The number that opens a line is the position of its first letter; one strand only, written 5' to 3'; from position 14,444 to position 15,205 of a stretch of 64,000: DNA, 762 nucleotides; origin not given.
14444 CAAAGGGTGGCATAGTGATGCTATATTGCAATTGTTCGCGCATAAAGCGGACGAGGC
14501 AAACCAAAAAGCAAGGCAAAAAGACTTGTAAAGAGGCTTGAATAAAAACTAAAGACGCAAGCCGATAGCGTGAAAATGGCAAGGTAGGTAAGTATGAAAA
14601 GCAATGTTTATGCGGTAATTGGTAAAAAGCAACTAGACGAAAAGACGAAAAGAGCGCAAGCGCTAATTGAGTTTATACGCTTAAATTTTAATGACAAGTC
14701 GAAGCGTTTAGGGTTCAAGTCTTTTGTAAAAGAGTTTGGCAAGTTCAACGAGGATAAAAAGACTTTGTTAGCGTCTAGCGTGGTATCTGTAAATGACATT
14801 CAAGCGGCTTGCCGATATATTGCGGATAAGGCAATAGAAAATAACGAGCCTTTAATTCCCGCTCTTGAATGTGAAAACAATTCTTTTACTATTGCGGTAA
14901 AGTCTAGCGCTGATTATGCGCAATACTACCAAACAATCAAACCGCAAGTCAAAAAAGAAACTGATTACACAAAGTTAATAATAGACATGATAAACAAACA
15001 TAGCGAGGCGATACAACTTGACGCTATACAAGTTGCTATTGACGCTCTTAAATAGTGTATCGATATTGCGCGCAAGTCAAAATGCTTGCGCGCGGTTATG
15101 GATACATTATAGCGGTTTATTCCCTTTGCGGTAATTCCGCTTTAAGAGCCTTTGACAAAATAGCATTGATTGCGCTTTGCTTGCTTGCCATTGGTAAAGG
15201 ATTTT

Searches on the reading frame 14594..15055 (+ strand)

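Call 46: search_protein_families(library=pfam, max_evalue=0.01, proteins=[window:14594-15055:+])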
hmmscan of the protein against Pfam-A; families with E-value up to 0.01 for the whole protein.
window:14594-15055:+ (153 aa): 1 family
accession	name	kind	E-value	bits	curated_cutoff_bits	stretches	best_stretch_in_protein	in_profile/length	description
PF10864.13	DUF2663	-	0.0033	18.2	25.2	1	43-139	4-99/127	Protein of unknown function (DUF2663)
